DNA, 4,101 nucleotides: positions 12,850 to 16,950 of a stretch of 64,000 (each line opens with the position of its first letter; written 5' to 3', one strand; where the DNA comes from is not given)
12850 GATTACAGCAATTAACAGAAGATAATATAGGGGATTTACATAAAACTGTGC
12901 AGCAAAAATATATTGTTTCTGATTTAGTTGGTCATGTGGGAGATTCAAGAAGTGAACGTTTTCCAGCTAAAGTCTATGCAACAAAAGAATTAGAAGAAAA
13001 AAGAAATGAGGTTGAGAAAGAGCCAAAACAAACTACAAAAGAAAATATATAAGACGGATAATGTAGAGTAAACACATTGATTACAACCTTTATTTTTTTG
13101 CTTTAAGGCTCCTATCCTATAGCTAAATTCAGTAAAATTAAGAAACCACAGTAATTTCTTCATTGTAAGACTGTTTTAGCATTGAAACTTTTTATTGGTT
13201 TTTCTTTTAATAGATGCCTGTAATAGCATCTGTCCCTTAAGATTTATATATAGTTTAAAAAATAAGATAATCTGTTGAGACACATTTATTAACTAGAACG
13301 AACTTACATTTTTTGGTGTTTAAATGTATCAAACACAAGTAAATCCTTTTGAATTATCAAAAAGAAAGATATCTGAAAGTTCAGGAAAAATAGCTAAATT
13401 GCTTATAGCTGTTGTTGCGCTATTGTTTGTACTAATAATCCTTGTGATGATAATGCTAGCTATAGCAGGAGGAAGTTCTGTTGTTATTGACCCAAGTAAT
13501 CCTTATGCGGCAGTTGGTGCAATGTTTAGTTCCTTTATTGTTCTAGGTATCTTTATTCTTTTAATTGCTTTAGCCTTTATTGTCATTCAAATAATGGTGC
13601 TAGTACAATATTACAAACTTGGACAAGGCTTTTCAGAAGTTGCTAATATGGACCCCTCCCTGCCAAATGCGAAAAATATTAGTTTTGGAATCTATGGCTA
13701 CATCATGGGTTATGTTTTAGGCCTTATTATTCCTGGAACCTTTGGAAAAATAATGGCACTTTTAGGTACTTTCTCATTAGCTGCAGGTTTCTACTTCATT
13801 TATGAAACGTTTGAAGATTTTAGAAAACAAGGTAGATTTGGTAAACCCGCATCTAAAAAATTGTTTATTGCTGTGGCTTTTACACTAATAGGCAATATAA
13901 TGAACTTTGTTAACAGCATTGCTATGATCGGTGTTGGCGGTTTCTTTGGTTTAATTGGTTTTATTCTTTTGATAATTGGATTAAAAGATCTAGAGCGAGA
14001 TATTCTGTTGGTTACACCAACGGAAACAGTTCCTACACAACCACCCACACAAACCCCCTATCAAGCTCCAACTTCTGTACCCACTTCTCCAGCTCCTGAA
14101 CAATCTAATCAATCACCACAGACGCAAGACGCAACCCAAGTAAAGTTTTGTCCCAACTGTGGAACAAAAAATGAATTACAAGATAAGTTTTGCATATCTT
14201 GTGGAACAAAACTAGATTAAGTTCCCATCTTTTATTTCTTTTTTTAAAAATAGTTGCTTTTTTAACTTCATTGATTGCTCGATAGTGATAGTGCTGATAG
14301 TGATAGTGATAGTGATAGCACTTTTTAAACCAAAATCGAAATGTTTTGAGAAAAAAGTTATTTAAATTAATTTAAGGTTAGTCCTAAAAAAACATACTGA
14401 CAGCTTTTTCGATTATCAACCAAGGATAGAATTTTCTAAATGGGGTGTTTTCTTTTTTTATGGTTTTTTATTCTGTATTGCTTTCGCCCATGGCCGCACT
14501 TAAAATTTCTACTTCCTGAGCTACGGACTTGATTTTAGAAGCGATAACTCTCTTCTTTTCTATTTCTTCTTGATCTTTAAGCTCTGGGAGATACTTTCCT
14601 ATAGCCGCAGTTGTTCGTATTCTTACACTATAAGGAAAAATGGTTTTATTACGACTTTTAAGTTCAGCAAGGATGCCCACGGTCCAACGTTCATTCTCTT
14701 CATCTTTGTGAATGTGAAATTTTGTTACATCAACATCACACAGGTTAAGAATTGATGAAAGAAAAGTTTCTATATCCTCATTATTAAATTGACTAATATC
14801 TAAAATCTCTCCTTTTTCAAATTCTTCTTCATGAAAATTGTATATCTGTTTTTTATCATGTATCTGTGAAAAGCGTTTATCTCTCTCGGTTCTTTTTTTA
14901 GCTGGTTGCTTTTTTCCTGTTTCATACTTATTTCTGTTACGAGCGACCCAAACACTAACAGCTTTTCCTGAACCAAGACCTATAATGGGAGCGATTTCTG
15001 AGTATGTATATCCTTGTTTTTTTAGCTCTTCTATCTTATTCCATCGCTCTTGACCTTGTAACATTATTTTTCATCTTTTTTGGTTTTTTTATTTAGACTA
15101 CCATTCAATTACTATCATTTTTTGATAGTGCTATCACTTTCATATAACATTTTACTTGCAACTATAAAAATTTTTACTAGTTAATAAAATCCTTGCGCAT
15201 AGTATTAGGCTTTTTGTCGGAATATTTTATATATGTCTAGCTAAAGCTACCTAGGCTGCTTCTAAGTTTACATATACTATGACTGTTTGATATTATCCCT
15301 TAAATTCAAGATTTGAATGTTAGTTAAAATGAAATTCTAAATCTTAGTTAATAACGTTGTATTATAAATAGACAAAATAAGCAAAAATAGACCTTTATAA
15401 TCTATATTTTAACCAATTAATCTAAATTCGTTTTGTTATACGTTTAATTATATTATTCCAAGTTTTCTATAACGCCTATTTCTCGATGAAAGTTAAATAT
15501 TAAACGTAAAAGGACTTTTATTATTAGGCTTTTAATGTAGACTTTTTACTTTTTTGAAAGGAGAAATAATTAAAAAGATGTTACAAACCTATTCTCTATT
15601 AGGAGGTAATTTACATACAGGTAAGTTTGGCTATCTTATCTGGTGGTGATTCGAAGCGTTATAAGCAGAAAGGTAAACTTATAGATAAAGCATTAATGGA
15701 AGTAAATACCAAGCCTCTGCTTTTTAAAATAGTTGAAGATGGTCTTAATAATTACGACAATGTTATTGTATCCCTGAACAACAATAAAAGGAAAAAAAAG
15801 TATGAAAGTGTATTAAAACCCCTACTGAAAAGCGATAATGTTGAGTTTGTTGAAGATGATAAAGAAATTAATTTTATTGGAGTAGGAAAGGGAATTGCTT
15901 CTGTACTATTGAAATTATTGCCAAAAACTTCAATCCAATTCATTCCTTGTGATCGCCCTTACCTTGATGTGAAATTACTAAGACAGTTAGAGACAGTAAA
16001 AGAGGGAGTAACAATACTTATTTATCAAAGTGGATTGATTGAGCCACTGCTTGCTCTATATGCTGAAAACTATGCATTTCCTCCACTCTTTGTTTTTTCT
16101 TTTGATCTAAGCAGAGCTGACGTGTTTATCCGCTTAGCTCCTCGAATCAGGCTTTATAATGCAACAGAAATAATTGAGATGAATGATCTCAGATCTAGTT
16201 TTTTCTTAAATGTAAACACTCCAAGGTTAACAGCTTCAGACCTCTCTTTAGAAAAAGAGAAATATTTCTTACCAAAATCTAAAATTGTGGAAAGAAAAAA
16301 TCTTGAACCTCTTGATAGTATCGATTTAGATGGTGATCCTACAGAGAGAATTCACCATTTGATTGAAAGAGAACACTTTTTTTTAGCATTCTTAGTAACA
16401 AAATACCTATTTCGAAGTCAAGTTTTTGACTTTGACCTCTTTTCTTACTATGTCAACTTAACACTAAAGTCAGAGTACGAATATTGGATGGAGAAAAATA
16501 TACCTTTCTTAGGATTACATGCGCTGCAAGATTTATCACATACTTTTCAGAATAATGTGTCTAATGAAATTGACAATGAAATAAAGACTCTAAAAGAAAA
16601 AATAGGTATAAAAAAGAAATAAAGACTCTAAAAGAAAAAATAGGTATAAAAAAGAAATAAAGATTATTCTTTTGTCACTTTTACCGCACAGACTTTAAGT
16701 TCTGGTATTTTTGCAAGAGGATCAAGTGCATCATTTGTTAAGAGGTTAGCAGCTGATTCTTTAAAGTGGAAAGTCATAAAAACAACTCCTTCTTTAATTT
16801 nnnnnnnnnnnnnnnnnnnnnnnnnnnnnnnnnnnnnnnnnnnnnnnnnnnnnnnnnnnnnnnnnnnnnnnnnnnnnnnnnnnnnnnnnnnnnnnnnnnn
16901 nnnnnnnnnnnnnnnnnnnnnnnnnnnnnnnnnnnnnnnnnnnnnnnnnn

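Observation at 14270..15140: HTH-protein gene bracketed by a (GATAGT)n microsatellite and matching inverted motifs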

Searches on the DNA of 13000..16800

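Call 39: search_rna_families(source=window, start=13000, end=16800, threshold=evalue, max_evalue=1)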
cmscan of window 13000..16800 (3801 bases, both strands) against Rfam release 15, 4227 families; matches with E-value up to 1: 0.
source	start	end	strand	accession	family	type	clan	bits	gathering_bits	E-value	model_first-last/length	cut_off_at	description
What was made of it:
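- On Any Rfam RNA family: No match at E up to 1 in 13000-16800 (call 39).
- There is no Rfam match (call 39).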

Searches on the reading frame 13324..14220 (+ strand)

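Call 6: search_protein_families(library=pfam, proteins=[window:13324-14220:+], max_evalue=1)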
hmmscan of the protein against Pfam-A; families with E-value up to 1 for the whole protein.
window:13324-14220:+ (298 aa): 13 families
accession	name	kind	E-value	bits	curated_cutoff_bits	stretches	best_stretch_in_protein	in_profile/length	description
PF13240.11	Zn_Ribbon_1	-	1.7e-07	31.2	25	1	275-297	1-23/23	zinc-ribbon domain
PF13248.11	Zn_ribbon_3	-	2.1e-05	24.2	27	1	276-297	5-26/26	zinc-ribbon domain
PF12773.13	DZR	-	7.9e-05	23.2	27.3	1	276-294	1-19/45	Double zinc ribbon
PF14803.11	Zn_ribbon_Nudix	-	0.0075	16.6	25.6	1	274-285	1-12/34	Nudix N-terminal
PF24463.1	DUF7577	-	0.011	15.8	28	1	276-295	5-24/27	Domain of unknown function (DUF7577)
PF17032.10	Zn_ribbon_15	-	0.018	16.3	28.9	1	270-294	49-73/73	zinc-ribbon family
PF13197.11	DUF4013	-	0.026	14.8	26.9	1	27-147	49-166/168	Protein of unknown function (DUF4013)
PF00641.23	Zn_ribbon_RanBP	-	0.029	14.1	27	1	276-295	7-26/30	Zn-finger in Ran binding protein and others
PF24460.1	DUF7575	-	0.056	13.3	28.5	1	276-298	6-28/28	Domain of unknown function (DUF7575)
PF18912.6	DZR_2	-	0.15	12.3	27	1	270-297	18-46/56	Double zinc ribbon domain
PF08271.17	Zn_Ribbon_TF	-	0.17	11.9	29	1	276-298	3-30/43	TFIIB zinc-binding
PF09297.16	Zn_ribbon_NUD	-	0.19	11.9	24.8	0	274-287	4-17/32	NADH pyrophosphatase zinc ribbon domain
PF13796.11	Sensor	-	0.35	11.3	28.2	1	187-245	14-71/162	Putative sensor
